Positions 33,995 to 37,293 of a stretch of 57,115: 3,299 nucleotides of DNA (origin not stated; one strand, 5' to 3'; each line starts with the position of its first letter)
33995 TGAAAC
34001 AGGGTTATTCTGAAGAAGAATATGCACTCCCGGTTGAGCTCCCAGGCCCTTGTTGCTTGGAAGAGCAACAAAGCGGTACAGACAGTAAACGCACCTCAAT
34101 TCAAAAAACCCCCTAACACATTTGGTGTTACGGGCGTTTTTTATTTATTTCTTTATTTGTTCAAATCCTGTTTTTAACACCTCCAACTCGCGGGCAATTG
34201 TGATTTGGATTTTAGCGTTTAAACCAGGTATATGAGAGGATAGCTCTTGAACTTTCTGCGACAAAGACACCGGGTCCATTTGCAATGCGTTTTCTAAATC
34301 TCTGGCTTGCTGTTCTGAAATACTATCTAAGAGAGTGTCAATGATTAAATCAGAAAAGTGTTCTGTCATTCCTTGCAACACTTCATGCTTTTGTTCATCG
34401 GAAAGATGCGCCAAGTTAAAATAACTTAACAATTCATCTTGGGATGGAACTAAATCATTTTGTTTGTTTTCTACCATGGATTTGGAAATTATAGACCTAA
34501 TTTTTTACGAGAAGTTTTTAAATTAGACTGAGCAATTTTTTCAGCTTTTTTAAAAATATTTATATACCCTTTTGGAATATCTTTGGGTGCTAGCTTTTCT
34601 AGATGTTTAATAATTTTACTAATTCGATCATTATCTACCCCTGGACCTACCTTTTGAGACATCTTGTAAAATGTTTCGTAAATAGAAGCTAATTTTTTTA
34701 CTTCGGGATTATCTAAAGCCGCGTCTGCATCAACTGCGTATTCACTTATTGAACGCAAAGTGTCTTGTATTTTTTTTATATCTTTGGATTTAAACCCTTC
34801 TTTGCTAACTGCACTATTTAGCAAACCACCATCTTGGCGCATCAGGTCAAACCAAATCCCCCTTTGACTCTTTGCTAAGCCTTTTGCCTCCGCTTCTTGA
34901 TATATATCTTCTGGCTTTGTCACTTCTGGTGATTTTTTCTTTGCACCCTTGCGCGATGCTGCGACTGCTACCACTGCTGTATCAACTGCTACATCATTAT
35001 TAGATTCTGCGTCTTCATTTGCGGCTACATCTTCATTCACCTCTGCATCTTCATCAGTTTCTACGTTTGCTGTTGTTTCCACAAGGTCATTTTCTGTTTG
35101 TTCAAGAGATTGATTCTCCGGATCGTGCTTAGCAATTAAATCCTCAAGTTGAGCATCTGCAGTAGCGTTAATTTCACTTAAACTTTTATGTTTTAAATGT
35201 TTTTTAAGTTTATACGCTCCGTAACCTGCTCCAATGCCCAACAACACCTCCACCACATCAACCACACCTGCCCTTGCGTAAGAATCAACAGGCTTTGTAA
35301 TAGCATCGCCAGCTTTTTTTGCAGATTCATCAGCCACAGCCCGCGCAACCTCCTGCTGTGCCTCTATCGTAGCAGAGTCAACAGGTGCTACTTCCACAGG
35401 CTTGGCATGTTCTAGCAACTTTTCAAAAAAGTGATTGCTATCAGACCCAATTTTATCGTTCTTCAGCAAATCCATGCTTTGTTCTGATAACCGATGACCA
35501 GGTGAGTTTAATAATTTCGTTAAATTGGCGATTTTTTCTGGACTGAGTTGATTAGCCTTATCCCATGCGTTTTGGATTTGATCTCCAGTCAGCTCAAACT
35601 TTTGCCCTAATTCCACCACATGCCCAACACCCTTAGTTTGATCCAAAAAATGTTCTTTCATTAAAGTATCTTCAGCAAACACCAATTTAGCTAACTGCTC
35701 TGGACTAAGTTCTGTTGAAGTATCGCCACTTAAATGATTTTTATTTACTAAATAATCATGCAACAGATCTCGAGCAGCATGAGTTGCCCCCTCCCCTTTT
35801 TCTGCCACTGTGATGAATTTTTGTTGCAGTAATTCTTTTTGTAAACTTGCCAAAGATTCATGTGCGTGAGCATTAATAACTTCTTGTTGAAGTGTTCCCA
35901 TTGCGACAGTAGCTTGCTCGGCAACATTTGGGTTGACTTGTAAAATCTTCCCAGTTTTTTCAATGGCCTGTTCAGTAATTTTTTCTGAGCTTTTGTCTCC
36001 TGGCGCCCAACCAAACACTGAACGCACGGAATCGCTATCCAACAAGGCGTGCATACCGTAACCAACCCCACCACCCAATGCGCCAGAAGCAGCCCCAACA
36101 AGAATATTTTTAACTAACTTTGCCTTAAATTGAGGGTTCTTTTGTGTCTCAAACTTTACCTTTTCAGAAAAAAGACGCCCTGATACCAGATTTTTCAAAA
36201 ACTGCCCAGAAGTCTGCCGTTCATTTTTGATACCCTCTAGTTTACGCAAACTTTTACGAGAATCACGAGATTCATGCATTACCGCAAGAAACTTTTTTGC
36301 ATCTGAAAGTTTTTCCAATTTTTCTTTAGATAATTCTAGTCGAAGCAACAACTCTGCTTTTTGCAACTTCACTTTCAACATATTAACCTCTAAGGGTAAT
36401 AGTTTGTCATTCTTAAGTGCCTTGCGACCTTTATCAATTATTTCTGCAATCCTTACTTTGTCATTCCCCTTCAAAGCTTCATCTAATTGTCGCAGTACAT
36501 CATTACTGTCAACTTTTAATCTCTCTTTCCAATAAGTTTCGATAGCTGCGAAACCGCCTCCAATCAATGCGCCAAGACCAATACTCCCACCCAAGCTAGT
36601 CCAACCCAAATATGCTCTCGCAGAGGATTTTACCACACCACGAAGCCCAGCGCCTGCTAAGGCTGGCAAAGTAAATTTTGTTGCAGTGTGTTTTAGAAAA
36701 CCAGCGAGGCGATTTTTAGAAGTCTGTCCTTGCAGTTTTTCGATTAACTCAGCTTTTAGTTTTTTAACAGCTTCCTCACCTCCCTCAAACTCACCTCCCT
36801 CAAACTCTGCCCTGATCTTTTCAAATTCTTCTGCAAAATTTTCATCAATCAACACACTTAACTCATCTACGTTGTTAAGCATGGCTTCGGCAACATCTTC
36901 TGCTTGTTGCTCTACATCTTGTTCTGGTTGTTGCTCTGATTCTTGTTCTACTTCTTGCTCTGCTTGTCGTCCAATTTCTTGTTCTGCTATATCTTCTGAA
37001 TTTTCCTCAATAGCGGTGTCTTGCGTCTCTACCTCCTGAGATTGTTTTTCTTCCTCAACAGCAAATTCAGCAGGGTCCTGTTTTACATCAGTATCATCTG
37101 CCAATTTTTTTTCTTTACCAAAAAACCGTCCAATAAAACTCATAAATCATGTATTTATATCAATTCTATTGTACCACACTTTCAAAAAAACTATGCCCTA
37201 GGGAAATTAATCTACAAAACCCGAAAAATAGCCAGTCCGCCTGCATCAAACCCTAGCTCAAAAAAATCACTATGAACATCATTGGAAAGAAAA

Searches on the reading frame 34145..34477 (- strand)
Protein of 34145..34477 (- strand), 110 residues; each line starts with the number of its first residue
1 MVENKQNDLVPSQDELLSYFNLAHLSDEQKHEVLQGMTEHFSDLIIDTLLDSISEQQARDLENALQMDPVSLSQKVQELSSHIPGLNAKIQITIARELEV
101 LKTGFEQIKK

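Call 69: search_protein_families(library=pfam, proteins=[window:34145-34477:-], max_evalue=0.1)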
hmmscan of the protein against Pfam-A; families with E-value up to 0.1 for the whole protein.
window:34145-34477:- (110 aa): 3 families
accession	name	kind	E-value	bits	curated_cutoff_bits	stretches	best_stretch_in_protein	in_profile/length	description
PF20277.3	CTD11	-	0.069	14.1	27.7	1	46-101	14-66/138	C-terminal domain 11 of the ABC-three component (ABC-3C) systems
PF22564.2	HAAS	-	0.069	14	27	0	22-48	10-36/55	HAAS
PF25723.1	HU_inhibitor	-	0.086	13.4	27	0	28-62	2-35/72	Bacteriophage inhibitor of histone-like protein HU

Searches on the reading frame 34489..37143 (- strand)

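Call 6: search_protein_families(library=pfam, proteins=[window:34489-37143:-], max_evalue=0.1)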
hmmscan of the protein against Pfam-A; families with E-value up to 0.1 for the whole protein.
window:34489-37143:- (884 aa): 3 families
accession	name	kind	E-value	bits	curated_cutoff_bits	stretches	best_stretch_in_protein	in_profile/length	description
PF03787.20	RAMPs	-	0.0018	19.2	22.1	1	155-363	26-184/189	RAMP superfamily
PF09155.15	DUF1940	-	0.057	13.9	25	0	777-835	31-88/143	Domain of unknown function (DUF1940)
PF20923.2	COMMD9_HN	-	0.098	13.4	27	0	372-423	3-52/75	COMMD9, helical N-terminal domain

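Call 7: search_protein_families(library=ncbifam, proteins=[window:34489-37143:-], max_evalue=0.1)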
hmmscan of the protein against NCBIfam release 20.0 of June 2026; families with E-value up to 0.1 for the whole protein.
window:34489-37143:- (884 aa): 0 families

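Call 40: search_protein_families(library=padloc, proteins=[window:34489-37143:-], max_evalue=0.1)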
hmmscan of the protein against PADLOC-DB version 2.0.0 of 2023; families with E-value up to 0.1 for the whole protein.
window:34489-37143:- (884 aa): 1 family
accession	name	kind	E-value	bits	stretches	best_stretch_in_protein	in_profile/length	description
PDLC00206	HamC2|HamC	-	0.042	11.5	0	779-844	6-72/239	DUF3223 domain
